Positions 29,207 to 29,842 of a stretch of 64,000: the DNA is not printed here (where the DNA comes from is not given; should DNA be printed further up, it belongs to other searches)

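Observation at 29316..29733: DUF559 endonuclease-fold gene bounded by ~38-bp GC-rich inverted repeats: a mobile cassette candidate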

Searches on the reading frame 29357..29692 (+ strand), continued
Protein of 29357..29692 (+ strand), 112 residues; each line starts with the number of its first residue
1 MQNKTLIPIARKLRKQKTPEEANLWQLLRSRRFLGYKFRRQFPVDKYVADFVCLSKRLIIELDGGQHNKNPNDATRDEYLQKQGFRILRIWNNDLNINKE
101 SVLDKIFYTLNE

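Call 58: search_protein_families(library=padloc, proteins=[window:29357-29692:+], max_evalue=0.01)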
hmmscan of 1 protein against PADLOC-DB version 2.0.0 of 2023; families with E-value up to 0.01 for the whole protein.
window:29357-29692:+ (112 aa): 3 families
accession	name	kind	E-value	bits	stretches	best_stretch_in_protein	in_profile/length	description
PDLC02868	DpdF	-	8.9e-05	18.4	1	49-106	84-144/1078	DpdF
PDLC02194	Hhe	-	0.00024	16.4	1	42-112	1707-1782/1911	-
PDLC05009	PDC-S37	-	0.0049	12.7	1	19-109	1240-1337/1550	-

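Call 75: search_dna_similar(query=window:29357-29692:+, collection=plasmids, mode=protein, max_rows=15)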
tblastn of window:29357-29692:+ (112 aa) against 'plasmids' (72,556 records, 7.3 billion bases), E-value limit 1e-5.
Records with a match: 46; places in all: 49; records where one place covers at least 80% of the query: 33.
Best place of each record, by identity: <60% 46.
By first word of the organism name: Azospirillum 8; Deinococcus 6; Sinorhizobium 4; Klebsiella 4; Sphingomonas 3; Pseudomonas 3; Escherichia 2; Neisseria 2; Pseudanabaena 2; Synechocystis 2; and 9 more.
By predicted mobility (MOB-suite, as given by PLSDB): non-mobilizable 38; mobilizable 7; conjugative 1.
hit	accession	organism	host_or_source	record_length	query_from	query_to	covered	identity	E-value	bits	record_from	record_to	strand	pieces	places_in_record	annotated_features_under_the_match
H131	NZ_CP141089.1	Escherichia coli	Homo sapiens,Infected Human Urine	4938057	1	111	99%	47.0%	3e-27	110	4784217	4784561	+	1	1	none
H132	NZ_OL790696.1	Escherichia coli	-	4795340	1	111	99%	47.0%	4e-27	110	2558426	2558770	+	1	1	none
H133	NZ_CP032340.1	Azospirillum brasilense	soil sample,Agricultural field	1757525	1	107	96%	48.6%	5e-28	112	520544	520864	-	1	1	none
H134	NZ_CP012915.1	Azospirillum brasilense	Digitaria eriantha,microbe,root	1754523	1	107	96%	48.6%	2e-26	108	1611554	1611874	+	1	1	none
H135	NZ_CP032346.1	Azospirillum brasilense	soil sample,Agricultural field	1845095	1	107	96%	48.6%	6e-26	107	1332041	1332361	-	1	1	record has no annotation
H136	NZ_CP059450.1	Azospirillum brasilense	Prokaryotes,soil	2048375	1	107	96%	47.7%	2e-26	108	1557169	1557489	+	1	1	none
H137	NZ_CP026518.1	Deinococcus sp. NW-56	whole organism,water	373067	10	110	90%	50.5%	1e-23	100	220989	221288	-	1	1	DUF559 domain-containing protein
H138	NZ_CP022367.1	Azospirillum sp. TSH58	single cell,paddy soils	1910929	2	107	95%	47.2%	4e-23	99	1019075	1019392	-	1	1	record has no annotation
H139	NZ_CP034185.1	Deinococcus psychrotolerans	whole organism,R2A medium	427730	7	106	89%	50.0%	3e-22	96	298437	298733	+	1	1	DUF559 domain-containing protein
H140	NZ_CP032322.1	Azospirillum argentinense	soil sample,Agricultural field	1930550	2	107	95%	46.2%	1e-24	103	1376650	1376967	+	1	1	record has no annotation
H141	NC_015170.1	Deinococcus proteolyticus MRP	feces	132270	10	106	87%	48.5%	1e-20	92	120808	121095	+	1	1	endonuclease domain-containing protein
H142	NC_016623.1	Azospirillum lipoferum 4B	-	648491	7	107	90%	46.5%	2e-22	97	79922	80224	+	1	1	DUF559 domain-containing protein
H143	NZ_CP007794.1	Azospirillum argentinense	Triticum aestivum L.,Root,wheat ...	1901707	10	102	82%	51.1%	7e-18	113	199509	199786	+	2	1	record has no annotation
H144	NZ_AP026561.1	Deinococcus aetherius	-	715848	13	106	84%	50.0%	1e-22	97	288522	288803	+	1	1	endonuclease domain-containing protein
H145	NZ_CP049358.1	Deinococcus wulumuqiensis R12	cell culture,soil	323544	15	110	86%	49.0%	7e-20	90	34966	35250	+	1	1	endonuclease domain-containing protein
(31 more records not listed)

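Call 76: search_dna_similar(query=window:29357-29692:+, collection=phages, mode=protein, max_rows=15)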
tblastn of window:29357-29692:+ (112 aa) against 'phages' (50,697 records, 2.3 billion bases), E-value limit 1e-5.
Records with a match: 2; places in all: 2; records where one place covers at least 80% of the query: 2.
Best place of each record, by identity: <60% 2.
By first word of the organism name: Bacteriophage 2.
By host as written in the record: - 2.
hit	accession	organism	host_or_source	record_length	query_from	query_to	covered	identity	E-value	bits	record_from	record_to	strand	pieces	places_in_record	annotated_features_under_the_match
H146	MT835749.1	Bacteriophage sp.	human fecal samples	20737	3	102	89%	38.5%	5e-12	66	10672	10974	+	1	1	record has no annotation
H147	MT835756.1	Bacteriophage sp.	human fecal samples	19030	2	111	98%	32.2%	1e-13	71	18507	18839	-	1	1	record has no annotation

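Call 77: predict_structure(alignment_id=A1)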
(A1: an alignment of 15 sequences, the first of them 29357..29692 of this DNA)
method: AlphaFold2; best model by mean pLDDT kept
length: 112 residues; sequences in the alignment: 15
mean_pLDDT: 90.6   pTM: 0.83
mean pLDDT of the five models: 90.6, 90.2, 90.0, 89.5, 89.1
residues with pLDDT >= 90: 91; 70-90: 12; 50-70: 9; < 50: 0
segments of 3 or more residues with pLDDT < 50: none
pLDDT, mean of each block of 10 residues (from residue 1): 83 94 96 96 93 97 67 86 94 93 97 92
secondary structure, 60 per line:
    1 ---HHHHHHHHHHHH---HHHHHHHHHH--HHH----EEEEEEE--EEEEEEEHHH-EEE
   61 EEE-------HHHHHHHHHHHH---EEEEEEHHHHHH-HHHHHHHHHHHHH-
elements in order: H4-15 H19-28 E38-44 E47-53 E58-63 H71-82 E86-91 H92-97 H99-111

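Call 80: fold_search(model_id=the predicted structure, library=pdb)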
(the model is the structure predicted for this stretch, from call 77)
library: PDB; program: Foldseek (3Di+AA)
matches with E <= 10: 677; with E <= 0.001: 3
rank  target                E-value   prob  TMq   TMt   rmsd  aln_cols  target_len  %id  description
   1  3hrl                  5.4e-07  1.00  0.71  0.84   2.4        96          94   41  Crystal structure of a putative endonuclease-like protein (ngo0050) from neisseria gonorrhoeae (released 2009-06-30)
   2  3r3p_B                4.2e-05  1.00  0.65  0.73   4.0        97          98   22  Homing Endonuclease I-Bth0305I Catalytic Domain (released 2011-10-05)
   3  3r3p_A                5.8e-05  1.00  0.55  0.62   3.9        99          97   25  Homing Endonuclease I-Bth0305I Catalytic Domain (released 2011-10-05)
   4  9i05_Xl               3.5e-03  1.00  0.63  0.19   3.6        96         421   16  Cryo-EM structure of the large subunit of the mitochondrial ribosome from Toxoplasma gondii (released 2025-06-11)
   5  1vsr                  4.9e-03  1.00  0.48  0.41   4.1       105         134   21  VERY SHORT PATCH REPAIR (VSR) ENDONUCLEASE FROM ESCHERICHIA COLI (released 1999-10-27)
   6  9i05_Xv               5.2e-03  1.00  0.65  0.22   4.3       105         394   13  Cryo-EM structure of the large subunit of the mitochondrial ribosome from Toxoplasma gondii (released 2025-06-11)
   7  6z1p_AS               7.3e-03  1.00  0.66  0.12   4.1       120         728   16  Structure of the mitochondrial ribosome from Tetrahymena thermophila (released 2020-06-24)
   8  4oq2                  2.5e-02  0.89  0.35  0.15   7.4        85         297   20  5hmC specific restriction endonuclease PvuRTs1I (released 2014-03-12)
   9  1cw0_A                2.7e-02  0.98  0.48  0.36   5.0       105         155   24  CRYSTAL STRUCTURE ANALYSIS OF VERY SHORT PATCH REPAIR (VSR) ENDONUCLEASE IN COMPLEX WITH A DUPLEX DNA (released 1999-12-12)
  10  9i05_Xr               2.8e-02  1.00  0.65  0.18   2.6       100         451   12  Cryo-EM structure of the large subunit of the mitochondrial ribosome from Toxoplasma gondii (released 2025-06-11)
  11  9g6k_Lc               6.9e-02  0.97  0.63  0.17   3.7       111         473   15  LSU structure derived from the LSU sample of the mitoribosome from T. gondii. (released 2024-12-11)
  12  9g6k_Li               1.2e-01  0.97  0.64  0.17   2.8       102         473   12  LSU structure derived from the LSU sample of the mitoribosome from T. gondii. (released 2024-12-11)
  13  9g6k_Ld               1.4e-01  0.93  0.65  0.20   4.0       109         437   13  LSU structure derived from the LSU sample of the mitoribosome from T. gondii. (released 2024-12-11)
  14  4par_B                2.2e-01  0.63  0.48  0.20   7.3       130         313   15  The 5-Hydroxymethylcytosine-Specific Restriction Enzyme AbaSI in a Complex with Product-like DNA (released 2014-06-25)
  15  4qbl_B                2.3e-01  0.63  0.37  0.35   3.6        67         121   22  VRR_NUC domain protein (released 2014-09-10)
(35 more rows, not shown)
